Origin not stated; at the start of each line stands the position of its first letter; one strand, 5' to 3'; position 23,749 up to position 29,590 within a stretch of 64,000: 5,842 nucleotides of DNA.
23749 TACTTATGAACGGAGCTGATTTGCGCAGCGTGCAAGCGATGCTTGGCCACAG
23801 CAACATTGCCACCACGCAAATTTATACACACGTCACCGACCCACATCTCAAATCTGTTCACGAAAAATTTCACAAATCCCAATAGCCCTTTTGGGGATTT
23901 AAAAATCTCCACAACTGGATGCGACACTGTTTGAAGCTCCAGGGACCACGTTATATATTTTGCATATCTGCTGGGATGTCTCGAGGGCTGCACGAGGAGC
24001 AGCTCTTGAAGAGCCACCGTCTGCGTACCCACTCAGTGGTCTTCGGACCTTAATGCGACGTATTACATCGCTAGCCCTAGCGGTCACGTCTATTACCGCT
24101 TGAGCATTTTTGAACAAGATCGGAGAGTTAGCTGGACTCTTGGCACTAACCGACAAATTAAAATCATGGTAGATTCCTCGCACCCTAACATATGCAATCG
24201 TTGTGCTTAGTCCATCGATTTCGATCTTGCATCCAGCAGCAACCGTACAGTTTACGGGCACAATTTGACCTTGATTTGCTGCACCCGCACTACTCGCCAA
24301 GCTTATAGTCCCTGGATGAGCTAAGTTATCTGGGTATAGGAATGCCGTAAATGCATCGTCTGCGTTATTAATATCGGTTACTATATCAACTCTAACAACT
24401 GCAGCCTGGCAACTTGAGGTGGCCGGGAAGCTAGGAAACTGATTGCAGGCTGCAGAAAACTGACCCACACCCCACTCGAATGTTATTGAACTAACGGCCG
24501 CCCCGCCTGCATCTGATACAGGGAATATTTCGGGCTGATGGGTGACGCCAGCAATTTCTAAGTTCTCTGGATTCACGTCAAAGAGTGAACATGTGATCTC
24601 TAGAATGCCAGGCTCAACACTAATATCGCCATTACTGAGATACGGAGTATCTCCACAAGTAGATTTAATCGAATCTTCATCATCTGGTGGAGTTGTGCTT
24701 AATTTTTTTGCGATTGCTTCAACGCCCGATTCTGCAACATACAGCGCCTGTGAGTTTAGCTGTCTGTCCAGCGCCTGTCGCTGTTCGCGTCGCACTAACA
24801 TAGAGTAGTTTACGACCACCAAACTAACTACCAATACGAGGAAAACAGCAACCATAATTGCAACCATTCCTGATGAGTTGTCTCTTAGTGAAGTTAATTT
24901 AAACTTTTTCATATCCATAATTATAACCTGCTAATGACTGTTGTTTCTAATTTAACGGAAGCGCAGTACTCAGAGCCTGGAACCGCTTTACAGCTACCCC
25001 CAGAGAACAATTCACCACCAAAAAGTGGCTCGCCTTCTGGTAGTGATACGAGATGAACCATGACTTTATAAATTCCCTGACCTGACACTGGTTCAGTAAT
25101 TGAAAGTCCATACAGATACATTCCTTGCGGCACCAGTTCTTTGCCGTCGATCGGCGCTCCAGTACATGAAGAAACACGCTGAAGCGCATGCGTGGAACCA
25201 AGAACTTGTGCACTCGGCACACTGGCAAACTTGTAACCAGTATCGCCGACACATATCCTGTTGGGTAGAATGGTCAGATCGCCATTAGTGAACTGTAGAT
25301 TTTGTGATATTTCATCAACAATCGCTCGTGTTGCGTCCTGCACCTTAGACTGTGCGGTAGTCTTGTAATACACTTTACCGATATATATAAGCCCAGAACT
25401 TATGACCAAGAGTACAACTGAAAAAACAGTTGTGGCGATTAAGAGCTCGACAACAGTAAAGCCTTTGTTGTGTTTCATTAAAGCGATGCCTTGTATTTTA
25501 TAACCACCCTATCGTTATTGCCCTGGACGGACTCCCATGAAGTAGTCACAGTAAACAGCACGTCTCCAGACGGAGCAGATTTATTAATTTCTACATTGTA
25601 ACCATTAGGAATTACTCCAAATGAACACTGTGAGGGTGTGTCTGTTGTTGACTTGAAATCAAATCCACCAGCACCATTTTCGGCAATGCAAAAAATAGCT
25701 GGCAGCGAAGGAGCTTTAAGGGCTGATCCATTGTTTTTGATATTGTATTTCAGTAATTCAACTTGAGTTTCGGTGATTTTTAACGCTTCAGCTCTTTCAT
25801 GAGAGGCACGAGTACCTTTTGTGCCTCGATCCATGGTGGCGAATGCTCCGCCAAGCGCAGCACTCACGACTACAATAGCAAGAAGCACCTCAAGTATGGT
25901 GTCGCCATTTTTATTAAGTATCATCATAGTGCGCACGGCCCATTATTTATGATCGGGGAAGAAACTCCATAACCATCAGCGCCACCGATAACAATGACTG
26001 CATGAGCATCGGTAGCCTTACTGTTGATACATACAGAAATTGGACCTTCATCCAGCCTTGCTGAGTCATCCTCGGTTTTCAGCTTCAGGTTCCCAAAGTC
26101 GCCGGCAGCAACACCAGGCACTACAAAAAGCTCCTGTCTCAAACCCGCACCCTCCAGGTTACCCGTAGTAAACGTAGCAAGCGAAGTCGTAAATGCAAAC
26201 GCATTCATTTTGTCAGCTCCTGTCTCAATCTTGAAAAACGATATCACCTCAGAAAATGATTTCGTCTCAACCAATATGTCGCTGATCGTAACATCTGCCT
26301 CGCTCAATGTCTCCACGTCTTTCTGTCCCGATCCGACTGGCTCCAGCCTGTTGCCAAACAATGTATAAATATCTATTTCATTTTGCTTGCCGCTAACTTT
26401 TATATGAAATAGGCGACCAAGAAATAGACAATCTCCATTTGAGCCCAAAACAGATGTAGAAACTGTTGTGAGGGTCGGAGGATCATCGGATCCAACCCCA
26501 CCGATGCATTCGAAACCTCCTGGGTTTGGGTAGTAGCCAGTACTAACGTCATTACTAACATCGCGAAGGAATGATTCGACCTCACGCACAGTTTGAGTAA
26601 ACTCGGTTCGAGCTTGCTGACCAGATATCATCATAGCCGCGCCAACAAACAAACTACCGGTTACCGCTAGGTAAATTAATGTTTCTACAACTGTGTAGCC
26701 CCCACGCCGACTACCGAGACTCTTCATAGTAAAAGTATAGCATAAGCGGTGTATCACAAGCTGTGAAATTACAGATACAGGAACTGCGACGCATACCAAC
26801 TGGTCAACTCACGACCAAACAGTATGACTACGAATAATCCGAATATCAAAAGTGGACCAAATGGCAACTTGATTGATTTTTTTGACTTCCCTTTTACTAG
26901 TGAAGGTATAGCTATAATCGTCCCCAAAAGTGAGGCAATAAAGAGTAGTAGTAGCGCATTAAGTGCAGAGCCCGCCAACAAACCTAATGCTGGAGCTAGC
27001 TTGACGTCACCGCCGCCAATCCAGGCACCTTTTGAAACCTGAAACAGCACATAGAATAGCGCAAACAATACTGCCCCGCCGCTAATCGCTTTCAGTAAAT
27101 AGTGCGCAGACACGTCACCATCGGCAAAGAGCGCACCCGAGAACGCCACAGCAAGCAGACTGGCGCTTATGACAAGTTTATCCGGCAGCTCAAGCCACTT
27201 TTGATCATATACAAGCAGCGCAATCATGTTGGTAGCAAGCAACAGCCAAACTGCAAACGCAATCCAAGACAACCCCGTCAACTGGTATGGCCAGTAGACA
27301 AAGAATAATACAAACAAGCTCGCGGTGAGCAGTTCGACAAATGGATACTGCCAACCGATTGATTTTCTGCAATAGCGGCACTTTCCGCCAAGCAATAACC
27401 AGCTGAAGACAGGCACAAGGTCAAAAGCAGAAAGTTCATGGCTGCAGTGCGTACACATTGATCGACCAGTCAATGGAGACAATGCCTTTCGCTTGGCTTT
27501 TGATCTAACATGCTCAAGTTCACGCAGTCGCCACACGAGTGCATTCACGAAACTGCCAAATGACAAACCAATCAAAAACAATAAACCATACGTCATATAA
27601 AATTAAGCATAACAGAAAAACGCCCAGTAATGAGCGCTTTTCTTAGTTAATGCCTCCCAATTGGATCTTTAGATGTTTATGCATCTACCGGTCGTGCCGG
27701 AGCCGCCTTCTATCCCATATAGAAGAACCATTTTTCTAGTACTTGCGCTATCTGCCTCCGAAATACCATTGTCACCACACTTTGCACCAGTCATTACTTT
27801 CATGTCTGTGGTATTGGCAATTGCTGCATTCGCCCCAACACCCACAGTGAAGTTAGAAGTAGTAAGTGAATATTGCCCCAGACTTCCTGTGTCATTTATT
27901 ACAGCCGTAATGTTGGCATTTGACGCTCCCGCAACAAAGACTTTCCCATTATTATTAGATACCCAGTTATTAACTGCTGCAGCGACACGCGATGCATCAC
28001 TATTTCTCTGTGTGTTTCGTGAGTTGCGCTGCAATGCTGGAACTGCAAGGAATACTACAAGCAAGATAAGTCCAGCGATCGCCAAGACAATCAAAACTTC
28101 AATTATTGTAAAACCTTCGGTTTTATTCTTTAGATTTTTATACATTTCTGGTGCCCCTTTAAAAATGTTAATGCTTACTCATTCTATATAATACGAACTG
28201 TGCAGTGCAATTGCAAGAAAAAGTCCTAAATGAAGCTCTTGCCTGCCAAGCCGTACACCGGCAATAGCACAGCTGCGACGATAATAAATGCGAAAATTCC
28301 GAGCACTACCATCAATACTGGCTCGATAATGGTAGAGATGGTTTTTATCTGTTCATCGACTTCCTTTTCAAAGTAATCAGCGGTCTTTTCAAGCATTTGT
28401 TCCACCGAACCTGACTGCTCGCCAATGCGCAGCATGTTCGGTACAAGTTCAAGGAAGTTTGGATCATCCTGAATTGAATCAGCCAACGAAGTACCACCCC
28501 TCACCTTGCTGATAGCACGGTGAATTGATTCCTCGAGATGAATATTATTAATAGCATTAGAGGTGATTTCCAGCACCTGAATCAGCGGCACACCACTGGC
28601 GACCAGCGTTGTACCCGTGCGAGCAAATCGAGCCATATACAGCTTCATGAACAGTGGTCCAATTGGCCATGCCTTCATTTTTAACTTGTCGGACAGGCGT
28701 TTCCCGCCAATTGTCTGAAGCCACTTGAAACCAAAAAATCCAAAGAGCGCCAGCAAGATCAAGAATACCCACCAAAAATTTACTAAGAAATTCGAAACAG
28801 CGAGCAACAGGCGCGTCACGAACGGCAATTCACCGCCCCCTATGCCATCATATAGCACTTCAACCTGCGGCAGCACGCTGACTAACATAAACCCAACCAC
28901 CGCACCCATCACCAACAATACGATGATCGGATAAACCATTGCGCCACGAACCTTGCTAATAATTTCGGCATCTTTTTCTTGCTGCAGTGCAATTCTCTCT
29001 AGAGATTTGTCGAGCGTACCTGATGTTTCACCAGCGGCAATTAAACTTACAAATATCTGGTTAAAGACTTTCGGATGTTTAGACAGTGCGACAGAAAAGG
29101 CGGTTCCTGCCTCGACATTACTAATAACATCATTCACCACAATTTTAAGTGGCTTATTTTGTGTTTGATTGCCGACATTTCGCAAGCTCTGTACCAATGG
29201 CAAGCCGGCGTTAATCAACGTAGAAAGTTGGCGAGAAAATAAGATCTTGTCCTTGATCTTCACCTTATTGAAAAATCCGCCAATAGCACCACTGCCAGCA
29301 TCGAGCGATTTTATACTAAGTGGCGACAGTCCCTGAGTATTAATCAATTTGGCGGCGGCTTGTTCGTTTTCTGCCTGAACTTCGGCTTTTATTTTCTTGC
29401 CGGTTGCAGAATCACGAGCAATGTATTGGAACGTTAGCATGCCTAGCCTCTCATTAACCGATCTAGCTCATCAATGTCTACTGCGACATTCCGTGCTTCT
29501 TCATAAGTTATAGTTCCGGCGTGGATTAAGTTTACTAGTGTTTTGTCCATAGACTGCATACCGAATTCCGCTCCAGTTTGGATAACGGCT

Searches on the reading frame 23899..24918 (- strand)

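Call 74: search_protein_families(library=pfam, proteins=[window:23899-24918:-], max_evalue=1)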
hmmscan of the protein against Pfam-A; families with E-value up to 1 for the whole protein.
window:23899-24918:- (339 aa): 3 families
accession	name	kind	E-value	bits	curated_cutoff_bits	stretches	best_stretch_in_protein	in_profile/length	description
PF14341.11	PilX_N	-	0.025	15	25.5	1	18-67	3-51/51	PilX N-terminal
PF15048.11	OSTbeta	-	0.035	14.7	27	1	13-66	30-83/122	Organic solute transporter subunit beta protein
PF13400.11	Tad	-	0.84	10.4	22.3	1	18-47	5-34/47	Putative Flp pilus-assembly TadE/G-like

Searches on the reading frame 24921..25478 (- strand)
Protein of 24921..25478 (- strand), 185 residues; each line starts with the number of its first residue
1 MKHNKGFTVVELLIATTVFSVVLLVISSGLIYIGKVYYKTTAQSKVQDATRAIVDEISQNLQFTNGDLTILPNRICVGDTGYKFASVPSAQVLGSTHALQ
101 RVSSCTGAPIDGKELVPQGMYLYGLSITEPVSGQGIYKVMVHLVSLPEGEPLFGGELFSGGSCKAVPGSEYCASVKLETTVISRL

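Call 9: search_protein_families(library=pfam, proteins=[window:24921-25478:-], max_evalue=0.01)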
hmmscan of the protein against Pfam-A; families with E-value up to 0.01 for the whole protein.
window:24921-25478:- (185 aa): 1 family
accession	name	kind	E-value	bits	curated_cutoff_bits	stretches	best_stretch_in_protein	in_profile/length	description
PF07963.17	N_methyl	-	7.3e-07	28.9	21.2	1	1-26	1-26/27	Prokaryotic N-terminal methylation motif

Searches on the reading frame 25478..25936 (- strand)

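Call 9: search_protein_families(library=pfam, proteins=[window:25478-25936:-], max_evalue=0.01)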
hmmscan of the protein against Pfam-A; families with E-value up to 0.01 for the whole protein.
window:25478-25936:- (152 aa): 0 families

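Call 74: search_protein_families(library=pfam, proteins=[window:25478-25936:-], max_evalue=1)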
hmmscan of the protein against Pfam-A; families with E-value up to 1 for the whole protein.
window:25478-25936:- (152 aa): 1 family
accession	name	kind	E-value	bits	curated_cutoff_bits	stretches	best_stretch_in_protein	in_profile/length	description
PF07963.17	N_methyl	-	0.073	13.1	21.2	1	13-32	8-27/27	Prokaryotic N-terminal methylation motif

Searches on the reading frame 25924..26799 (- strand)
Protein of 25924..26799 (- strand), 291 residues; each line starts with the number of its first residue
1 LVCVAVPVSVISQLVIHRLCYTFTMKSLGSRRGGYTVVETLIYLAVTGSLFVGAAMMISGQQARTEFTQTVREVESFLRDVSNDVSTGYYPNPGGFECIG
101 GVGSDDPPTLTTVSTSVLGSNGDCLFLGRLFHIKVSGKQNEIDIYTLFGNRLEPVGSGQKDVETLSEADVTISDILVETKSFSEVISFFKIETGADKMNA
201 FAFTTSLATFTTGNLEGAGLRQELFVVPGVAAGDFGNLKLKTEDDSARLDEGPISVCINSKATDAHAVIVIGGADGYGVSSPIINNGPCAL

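Call 9: search_protein_families(library=pfam, proteins=[window:25924-26799:-], max_evalue=0.01)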
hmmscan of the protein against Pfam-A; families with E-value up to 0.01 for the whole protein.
window:25924-26799:- (291 aa): 0 families

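Call 74: search_protein_families(library=pfam, proteins=[window:25924-26799:-], max_evalue=1)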
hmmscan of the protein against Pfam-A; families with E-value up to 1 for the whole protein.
window:25924-26799:- (291 aa): 1 family
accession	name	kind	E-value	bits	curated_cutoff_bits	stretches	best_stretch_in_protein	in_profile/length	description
PF12242.14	Eno-Rase_NADH_b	-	0.082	13.1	23.4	1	262-283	36-58/79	NAD(P)H binding domain of trans-2-enoyl-CoA reductase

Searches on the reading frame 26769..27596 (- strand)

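Call 9: search_protein_families(library=pfam, proteins=[window:26769-27596:-], max_evalue=0.01)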
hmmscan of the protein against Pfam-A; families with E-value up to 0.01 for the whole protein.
window:26769-27596:- (275 aa): 2 families
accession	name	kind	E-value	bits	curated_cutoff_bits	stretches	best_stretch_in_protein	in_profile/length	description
PF06750.18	A24_N_bact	-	3.9e-27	94.6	23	1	8-100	1-82/84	Bacterial Peptidase A24 N-terminal domain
PF01478.23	Peptidase_A24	-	3.3e-12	47.2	26.5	1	119-230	2-104/104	Type IV leader peptidase family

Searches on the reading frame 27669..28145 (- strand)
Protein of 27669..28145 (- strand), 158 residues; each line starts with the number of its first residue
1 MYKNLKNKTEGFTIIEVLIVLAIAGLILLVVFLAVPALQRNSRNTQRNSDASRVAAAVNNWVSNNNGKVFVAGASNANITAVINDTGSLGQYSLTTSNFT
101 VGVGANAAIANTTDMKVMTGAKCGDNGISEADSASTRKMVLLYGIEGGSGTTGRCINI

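Call 9: search_protein_families(library=pfam, proteins=[window:27669-28145:-], max_evalue=0.01)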
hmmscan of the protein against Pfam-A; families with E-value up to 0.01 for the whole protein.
window:27669-28145:- (158 aa): 1 family
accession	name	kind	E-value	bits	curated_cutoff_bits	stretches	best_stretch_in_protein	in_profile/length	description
PF07963.17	N_methyl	-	1.8e-06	27.7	21.2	1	7-32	2-27/27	Prokaryotic N-terminal methylation motif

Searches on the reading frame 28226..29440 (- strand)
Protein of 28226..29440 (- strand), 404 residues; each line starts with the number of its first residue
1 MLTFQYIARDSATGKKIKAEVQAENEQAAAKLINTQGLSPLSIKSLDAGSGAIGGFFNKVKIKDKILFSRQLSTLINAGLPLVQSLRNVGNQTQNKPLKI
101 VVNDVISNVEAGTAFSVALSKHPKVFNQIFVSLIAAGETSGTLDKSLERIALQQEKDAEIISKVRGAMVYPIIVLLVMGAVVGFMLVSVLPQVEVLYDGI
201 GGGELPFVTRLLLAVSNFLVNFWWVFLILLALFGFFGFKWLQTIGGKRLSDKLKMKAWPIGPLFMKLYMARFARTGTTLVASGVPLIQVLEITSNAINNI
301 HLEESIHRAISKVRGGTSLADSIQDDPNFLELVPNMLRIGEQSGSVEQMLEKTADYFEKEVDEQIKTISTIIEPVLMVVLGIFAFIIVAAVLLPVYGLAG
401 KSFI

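Call 6: search_protein_families(library=pfam, proteins=[window:28226-29440:-], max_evalue=0.01)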
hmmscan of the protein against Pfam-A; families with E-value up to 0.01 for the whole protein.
window:28226-29440:- (404 aa): 1 family
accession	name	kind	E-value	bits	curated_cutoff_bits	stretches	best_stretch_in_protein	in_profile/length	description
PF00482.28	T2SSF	-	3.6e-60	201.8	25.2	2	68-191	1-125/125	Type II secretion system (T2SS), protein F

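Call 7: search_protein_families(library=ncbifam, proteins=[window:28226-29440:-], max_evalue=0.01)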
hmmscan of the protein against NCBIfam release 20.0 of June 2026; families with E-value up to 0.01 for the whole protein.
window:28226-29440:- (404 aa): 6 families
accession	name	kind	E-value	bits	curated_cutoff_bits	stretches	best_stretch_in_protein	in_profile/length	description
TIGR02120.1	GspF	equivalog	3.7e-101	339.3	424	1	4-398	1-397/401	type II secretion system inner membrane protein GspF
NF052607.1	T4PiliAsmPilCThrm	equivalog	2.6e-95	319.9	700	1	1-400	1-402/406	type IV pilus assembly protein PilC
NF052606.1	T4PiliAsmPilCMyx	equivalog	1.8e-86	290.6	700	1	11-400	28-416/419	type IV pilus assembly protein PilC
NF047826.1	T3SSXpsF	equivalog_domain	2.2e-69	234.2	650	1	1-399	1-401/405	type II secretion system protein XpsF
NF007861.0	PRK10573.1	equivalog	1.5e-66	225.1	401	1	13-399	15-395/401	protein transport protein HofC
NF041012.2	T4P_ComGB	equivalog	2.5e-34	119.1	240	1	64-398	2-330/332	competence type IV pilus assembly protein ComGB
